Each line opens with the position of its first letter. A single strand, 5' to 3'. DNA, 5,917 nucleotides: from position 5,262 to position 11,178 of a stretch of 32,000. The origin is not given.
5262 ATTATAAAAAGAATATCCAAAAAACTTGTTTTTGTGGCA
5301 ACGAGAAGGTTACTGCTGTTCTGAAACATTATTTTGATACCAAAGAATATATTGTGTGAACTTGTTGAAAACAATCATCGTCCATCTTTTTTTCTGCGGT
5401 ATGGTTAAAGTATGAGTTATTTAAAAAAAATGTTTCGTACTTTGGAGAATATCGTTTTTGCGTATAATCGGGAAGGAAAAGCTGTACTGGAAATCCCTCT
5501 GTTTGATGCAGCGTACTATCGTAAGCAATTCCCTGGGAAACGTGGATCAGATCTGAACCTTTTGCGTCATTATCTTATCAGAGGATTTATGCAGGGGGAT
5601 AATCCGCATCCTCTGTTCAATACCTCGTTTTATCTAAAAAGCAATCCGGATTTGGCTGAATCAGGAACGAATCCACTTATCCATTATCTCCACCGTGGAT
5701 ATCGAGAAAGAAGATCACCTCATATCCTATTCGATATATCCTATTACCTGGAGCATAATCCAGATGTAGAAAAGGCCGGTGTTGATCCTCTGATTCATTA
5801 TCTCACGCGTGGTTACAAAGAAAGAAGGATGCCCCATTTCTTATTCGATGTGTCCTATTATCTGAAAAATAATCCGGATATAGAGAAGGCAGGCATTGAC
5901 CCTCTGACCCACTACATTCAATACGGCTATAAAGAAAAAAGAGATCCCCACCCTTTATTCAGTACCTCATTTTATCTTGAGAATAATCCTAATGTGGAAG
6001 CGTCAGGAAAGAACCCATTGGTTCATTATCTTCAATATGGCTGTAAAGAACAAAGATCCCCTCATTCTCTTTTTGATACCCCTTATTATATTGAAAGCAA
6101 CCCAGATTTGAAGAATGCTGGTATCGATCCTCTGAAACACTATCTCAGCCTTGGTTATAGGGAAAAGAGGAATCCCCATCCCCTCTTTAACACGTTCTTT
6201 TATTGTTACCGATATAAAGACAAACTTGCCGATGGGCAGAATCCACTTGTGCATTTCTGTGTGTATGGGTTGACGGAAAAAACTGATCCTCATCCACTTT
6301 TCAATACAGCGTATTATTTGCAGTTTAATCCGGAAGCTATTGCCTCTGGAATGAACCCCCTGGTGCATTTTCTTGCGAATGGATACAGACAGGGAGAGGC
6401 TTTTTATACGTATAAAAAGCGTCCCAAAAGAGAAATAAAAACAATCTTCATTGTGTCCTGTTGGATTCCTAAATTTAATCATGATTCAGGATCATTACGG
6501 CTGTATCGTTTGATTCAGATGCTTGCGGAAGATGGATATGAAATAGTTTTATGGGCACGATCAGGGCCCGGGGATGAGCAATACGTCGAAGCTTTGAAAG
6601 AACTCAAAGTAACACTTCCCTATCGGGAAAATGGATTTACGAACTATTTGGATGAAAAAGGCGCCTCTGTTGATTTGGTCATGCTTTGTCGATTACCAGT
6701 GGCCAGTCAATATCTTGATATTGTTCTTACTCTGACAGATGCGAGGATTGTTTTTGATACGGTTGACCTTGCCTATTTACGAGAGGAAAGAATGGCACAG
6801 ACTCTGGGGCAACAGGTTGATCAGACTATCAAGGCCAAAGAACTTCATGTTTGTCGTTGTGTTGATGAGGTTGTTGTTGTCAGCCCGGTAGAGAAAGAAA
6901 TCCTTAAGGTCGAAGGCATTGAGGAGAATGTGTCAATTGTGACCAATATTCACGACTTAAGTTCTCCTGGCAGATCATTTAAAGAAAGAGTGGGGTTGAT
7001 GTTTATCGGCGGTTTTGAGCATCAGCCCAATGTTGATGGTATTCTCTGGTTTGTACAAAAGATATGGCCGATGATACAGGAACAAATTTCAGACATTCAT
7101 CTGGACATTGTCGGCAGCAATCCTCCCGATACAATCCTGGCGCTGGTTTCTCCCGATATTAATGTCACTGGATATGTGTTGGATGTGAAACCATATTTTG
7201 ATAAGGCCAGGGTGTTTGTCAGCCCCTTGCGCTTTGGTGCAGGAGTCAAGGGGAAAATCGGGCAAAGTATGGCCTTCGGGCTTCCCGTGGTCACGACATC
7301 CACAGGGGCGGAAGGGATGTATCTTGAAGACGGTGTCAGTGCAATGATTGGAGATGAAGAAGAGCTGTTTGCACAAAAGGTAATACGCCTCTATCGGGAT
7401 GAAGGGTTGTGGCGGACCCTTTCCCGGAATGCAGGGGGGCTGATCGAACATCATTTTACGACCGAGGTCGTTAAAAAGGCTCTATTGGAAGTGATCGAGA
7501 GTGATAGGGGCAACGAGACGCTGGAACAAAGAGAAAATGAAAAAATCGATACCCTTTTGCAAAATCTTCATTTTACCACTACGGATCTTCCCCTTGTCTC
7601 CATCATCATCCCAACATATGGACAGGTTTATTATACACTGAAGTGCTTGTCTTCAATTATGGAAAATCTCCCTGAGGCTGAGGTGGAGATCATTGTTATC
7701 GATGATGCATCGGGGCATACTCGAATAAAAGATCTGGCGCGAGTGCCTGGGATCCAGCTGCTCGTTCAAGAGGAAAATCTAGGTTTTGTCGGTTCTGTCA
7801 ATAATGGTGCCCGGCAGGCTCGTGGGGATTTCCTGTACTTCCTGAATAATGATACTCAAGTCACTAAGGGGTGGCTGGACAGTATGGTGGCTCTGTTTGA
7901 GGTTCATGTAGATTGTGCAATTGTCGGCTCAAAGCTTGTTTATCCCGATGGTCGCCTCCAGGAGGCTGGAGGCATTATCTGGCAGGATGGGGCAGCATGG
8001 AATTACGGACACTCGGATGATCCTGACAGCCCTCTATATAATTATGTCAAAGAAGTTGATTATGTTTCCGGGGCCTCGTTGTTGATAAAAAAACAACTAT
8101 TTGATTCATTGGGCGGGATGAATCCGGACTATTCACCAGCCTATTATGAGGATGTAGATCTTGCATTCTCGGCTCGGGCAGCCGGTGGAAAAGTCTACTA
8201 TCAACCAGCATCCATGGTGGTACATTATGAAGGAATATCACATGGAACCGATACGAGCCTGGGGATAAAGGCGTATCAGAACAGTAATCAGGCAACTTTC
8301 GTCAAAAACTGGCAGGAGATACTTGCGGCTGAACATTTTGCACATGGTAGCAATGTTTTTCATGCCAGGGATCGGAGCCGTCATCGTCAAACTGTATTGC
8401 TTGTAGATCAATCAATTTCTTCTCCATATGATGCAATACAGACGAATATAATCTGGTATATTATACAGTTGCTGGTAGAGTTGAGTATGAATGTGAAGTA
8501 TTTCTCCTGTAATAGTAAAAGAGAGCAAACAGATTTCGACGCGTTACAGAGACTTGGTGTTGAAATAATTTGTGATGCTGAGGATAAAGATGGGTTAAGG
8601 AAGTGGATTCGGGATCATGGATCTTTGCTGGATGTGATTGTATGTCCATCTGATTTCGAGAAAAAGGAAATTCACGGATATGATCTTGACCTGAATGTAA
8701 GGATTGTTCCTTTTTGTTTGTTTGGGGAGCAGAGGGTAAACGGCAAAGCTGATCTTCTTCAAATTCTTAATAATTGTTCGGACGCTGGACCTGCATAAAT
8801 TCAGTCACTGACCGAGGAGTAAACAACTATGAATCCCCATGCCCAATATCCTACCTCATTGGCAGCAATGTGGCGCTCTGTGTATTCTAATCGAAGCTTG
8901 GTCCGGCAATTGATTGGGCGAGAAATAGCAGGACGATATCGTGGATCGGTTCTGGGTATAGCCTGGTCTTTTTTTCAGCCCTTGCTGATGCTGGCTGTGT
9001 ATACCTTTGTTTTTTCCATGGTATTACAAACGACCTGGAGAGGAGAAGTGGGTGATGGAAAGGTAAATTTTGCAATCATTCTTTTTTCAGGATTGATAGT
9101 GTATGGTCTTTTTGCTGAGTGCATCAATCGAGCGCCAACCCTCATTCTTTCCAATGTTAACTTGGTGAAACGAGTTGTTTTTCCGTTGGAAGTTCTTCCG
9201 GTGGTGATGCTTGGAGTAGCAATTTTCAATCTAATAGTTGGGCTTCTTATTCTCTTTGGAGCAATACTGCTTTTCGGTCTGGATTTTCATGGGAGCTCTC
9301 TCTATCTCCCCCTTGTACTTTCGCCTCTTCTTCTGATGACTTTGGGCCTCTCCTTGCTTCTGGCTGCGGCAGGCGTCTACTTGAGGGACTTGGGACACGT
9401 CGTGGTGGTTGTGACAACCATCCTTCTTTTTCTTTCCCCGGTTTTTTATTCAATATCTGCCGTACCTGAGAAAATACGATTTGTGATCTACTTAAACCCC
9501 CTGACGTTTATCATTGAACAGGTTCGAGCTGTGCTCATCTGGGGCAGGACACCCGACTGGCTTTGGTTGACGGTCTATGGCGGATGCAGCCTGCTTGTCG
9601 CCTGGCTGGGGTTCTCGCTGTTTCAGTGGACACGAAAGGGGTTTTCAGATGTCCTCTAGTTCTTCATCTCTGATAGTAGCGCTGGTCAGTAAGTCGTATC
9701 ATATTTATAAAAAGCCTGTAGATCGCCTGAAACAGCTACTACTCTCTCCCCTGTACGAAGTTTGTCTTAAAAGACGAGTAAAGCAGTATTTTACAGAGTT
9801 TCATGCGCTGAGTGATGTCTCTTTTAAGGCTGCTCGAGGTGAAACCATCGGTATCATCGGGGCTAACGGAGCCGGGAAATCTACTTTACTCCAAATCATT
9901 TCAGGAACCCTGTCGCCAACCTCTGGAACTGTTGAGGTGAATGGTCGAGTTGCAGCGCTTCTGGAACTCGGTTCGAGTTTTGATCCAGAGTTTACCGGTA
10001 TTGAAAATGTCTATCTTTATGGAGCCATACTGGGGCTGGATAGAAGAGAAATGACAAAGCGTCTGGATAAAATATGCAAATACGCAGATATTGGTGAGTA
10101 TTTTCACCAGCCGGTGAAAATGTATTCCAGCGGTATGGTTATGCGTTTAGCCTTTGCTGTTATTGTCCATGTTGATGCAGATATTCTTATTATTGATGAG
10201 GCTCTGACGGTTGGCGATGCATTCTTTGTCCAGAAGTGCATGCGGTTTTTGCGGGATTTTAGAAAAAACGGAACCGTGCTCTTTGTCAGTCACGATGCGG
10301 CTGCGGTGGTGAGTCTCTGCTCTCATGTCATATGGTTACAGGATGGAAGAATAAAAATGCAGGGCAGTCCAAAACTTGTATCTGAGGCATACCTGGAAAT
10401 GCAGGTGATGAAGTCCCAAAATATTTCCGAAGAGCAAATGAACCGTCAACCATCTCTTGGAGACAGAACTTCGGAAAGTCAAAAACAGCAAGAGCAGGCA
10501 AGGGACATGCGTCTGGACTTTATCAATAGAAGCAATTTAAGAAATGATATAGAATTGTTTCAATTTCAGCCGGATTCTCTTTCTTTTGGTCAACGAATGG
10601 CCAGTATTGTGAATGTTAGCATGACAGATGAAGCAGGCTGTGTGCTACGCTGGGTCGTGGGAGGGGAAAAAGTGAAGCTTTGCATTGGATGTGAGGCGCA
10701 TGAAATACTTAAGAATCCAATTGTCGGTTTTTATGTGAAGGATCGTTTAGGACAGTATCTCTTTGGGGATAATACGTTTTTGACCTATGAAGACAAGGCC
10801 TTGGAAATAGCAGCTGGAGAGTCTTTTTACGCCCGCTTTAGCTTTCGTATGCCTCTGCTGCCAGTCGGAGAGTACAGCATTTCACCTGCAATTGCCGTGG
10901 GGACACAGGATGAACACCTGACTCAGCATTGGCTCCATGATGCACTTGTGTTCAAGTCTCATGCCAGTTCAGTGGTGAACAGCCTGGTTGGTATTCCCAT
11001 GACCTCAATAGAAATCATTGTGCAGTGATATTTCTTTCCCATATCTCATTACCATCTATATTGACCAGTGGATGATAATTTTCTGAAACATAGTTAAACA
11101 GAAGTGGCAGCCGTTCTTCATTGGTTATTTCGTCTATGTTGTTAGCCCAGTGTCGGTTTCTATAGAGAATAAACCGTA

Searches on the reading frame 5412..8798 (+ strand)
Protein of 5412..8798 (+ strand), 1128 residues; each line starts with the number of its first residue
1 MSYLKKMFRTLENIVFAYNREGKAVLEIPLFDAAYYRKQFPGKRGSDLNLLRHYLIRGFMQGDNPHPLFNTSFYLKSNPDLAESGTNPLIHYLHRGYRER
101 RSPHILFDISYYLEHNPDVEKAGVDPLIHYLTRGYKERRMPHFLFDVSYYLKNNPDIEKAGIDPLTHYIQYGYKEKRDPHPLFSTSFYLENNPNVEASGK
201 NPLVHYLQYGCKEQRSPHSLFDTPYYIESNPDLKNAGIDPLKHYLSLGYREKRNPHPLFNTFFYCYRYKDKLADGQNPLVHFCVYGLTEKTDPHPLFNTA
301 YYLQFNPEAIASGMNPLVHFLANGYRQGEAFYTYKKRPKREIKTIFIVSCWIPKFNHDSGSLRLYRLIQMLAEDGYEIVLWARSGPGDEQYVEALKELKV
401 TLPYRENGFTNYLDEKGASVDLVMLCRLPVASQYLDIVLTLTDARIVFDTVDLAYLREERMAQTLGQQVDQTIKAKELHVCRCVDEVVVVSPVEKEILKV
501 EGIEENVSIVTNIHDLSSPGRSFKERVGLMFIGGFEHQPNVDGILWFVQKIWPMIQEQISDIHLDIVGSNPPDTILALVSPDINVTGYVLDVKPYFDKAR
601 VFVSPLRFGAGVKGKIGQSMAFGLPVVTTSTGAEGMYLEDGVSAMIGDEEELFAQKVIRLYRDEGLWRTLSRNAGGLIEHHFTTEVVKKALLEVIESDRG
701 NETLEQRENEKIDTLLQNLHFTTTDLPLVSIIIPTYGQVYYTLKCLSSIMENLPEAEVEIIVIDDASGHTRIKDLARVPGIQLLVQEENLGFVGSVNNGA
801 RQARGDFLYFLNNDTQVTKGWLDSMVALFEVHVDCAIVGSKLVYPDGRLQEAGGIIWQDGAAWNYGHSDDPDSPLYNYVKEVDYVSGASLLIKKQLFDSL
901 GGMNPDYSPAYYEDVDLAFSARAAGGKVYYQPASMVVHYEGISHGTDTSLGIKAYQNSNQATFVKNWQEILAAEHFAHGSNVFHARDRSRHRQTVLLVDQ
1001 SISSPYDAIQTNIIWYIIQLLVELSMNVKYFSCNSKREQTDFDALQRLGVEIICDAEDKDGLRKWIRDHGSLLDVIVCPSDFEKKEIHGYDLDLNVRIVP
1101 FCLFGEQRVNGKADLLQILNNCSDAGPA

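Call 6: search_protein_families(library=pfam, proteins=[window:5412-8798:+], max_evalue=0.001)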
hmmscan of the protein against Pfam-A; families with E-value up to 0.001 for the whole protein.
window:5412-8798:+ (1128 aa): 6 families
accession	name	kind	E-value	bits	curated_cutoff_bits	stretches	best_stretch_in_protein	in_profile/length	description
PF13692.12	Glyco_trans_1_4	-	1.1e-25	91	27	1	529-663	4-142/142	Glycosyl transferases group 1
PF00535.33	Glycos_transf_2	-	1.9e-21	77.1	23.3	1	730-845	1-120/168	Glycosyl transferase family 2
PF13641.12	Glyco_tranf_2_3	-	3.1e-13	50.7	27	1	729-941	3-214/230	Glycosyltransferase like family 2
PF00534.26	Glycos_transf_1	-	1.4e-07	31.7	26.4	1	528-674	17-169/172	Glycosyl transferases group 1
PF13439.12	Glyco_transf_4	-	3.3e-06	27.7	28.5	0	471-516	121-168/170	Glycosyltransferase Family 4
PF10111.15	Glyco_tranf_2_2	-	3.3e-06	27.2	27.3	1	755-985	27-249/276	Glycosyltransferase like family 2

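Call 52: search_protein_families(library=ncbifam, proteins=[window:5412-8798:+], max_evalue=0.001)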
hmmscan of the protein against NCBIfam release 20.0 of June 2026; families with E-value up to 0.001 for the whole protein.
window:5412-8798:+ (1128 aa): 15 families
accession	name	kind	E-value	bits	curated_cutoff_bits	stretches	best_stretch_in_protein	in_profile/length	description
TIGR03087.1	stp1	hypoth_equivalog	3e-35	122.1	316.65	1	447-686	129-385/397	TIGR03087 family PEP-CTERM/XrtA system glycosyltransferase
TIGR03965.1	mycofact_glyco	equivalog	2.6e-24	86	280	1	723-938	69-280/467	mycofactocin biosynthesis glycosyltransferase MftF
NF041875.1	EPS_EpsD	equivalog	4.1e-11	42.9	370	1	729-940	1-208/325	exopolysaccharide biosynthesis glycosyltransferase EpsD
TIGR04283.1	glyco_like_mftF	equivalog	1.8e-10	40.8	182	1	729-829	1-97/221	TIGR04283 family arsenosugar biosynthesis glycosyltransferase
NF038299.1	EPS_HpsN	equivalog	1.8e-09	37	425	1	727-966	1-245/317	hormogonium polysaccharide biosynthesis glycosyltransferase HpsN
TIGR03937.1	PgaC_IcaA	equivalog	3.7e-08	32.8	422.3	1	716-836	34-157/407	poly-beta-1,6-N-acetyl-D-glucosamine synthase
NF041394.1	GtaseAglG_Halo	equivalog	8.2e-08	31.9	440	1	729-843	3-120/304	glucosyl-dolichyl phosphate glucuronosyltransferase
NF050050.1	ProtGlycPglI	equivalog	1.2e-06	28.1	500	1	727-849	2-127/306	GalNAc(5)-diNAcBac-PP-undecaprenol beta-1,3-glucosyltransferase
NF007482.0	PRK10073.1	equivalog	1.8e-06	27.2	423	1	726-843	5-125/334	glycosyltransferase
TIGR01556.1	rhamnosyltran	subfamily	9.2e-06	25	200.55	1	743-941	7-203/281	rhamnosyltransferase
NF047683.1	TeichurnBiosyTuaG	equivalog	1.4e-05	24.9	400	1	726-830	5-112/252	teichuronic acid biosynthesis protein TuaG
TIGR03088.1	stp2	hypoth_equivalog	0.00022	20.4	409.05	1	583-693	257-368/374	TIGR03088 family PEP-CTERM/XrtA system glycosyltransferase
TIGR04440.1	glyco_TIGR04440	domain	0.00051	19.8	70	0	729-850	2-127/215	TIGR00180 family glycosyltransferase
TIGR03111.1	glyc2_xrt_Gpos1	hypoth_equivalog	0.00077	18.4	363.95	0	723-836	45-163/439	TIGR03111 family XrtG-associated glycosyltransferase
TIGR04242.1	nodulat_NodC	equivalog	0.00093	18.3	550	0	720-822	41-149/395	chitooligosaccharide synthase NodC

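Call 63: find_encoding_contigs(protein=window:5412-8798:+, flank=10000, max_places=1)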
Protein window:5412-8798:+ (1128 aa): no gene with exactly this product is on record in the collection.

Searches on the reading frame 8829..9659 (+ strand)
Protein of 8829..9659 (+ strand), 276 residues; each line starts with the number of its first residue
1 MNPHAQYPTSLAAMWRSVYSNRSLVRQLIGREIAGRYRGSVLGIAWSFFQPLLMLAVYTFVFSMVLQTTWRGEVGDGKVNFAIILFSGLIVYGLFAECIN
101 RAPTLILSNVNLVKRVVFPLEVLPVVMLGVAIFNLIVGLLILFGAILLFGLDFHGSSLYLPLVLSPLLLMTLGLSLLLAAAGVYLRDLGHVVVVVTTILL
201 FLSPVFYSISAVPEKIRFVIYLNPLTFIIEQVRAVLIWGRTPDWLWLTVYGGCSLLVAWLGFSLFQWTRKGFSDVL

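Call 6: search_protein_families(library=pfam, proteins=[window:8829-9659:+], max_evalue=0.001)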
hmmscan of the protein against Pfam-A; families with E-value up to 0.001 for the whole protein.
window:8829-9659:+ (276 aa): 1 family
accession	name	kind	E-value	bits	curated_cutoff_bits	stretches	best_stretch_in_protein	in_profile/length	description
PF01061.29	ABC2_membrane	-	9.9e-26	91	26.9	1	25-236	3-210/211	ABC-2 type transporter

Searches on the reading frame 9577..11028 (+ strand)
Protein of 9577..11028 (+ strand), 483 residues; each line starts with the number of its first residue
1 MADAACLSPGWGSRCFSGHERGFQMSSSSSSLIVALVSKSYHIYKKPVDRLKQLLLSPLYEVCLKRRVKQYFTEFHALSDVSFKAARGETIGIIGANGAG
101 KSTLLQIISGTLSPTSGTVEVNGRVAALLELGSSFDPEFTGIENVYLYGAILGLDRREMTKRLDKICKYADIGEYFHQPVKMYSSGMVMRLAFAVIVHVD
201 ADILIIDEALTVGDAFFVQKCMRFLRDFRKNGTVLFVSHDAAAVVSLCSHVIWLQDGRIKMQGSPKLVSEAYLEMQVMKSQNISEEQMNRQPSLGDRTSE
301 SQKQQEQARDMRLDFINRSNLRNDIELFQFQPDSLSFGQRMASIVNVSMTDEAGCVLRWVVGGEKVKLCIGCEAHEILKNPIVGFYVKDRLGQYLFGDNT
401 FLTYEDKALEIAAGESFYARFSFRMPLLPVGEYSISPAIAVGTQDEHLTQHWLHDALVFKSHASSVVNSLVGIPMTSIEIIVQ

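Call 6: search_protein_families(library=pfam, proteins=[window:9577-11028:+], max_evalue=0.001)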
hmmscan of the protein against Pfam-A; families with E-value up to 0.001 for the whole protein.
window:9577-11028:+ (483 aa): 4 families
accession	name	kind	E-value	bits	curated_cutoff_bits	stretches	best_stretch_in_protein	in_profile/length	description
PF14524.12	Wzt_C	-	1.3e-34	119.6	30.4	1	336-466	4-136/143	Wzt C-terminal domain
PF00005.33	ABC_tran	-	1.8e-23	84.1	25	1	78-210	1-136/137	ABC transporter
PF13304.12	AAA_21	-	0.0002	21.9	27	0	92-109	3-20/304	AAA domain, putative AbiEii toxin, Type IV TA system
PF13555.12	AAA_29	-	0.00031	20.9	27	1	76-122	13-55/61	P-loop containing region of AAA domain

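Call 52: search_protein_families(library=ncbifam, proteins=[window:9577-11028:+], max_evalue=0.001)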
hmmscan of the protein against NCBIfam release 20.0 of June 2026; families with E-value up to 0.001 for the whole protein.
window:9577-11028:+ (483 aa): 180 families (the best 25 are shown)
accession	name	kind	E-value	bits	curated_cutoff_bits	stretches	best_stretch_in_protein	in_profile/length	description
NF010065.0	PRK13545.1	equivalog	4e-63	213.9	538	1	37-288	10-257/549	teichoic acids export protein ATP-binding subunit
NF010066.0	PRK13546.1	equivalog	9.2e-57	192.4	320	1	31-275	4-237/264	teichoic acids export ABC transporter ATP-binding subunit TagH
NF050108.1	galactan_ABC_ATP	equivalog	9.4e-56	188.7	400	1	75-272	42-240/244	galactan export ABC transporter ATP-binding subunit Wzt/RfbE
TIGR01188.1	drrA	subfamily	4.8e-32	111.5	312.45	1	71-305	2-252/302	daunorubicin resistance ABC transporter, ATP-binding protein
TIGR04521.1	ECF_ATPase_2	equivalog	3.2e-29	101.9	330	2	150-278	111-242/279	energy-coupling factor transporter ATPase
TIGR04520.1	ECF_ATPase_1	equivalog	1.4e-26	93.5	315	2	152-279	106-234/269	energy-coupling factor transporter ATPase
NF000355.4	ribo_prot_ABC_F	equivalog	3.3e-25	88.9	380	1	68-312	8-242/499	ribosomal protection-like ABC-F family protein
TIGR01166.1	cbiO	subfamily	6.3e-25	87.8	211.8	2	74-124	4-54/190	cobalt ABC transporter, ATP-binding protein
NF010156.0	PRK13635.1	equivalog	7.8e-25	87.6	392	2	153-275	111-234/279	energy-coupling factor ABC transporter ATP-binding protein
NF010171.0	PRK13652.1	equivalog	1.5e-24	86.5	476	2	68-124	10-66/277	cobalt transporter ATP-binding subunit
TIGR03740.1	galliderm_ABC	subfamily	1.2e-23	83.9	309.75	1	67-264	5-207/223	lantibiotic protection ABC transporter ATP-binding subunit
TIGR03522.1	GldA_ABC_ATP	equivalog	1.3e-23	83.9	402.6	1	68-285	8-238/301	gliding motility-associated ABC transporter ATP-binding subunit GldA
NF010157.0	PRK13636.1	equivalog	2.4e-23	82.7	463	1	69-282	13-240/285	cobalt transporter ATP-binding subunit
NF010060.0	PRK13537.1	equivalog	1.9e-22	79.6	521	1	66-278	19-243/314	nodulation factor ABC transporter ATP-binding protein NodI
NF010068.0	PRK13548.1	equivalog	2.5e-22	79.2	261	1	75-273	18-236/261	heme ABC transporter ATP-binding protein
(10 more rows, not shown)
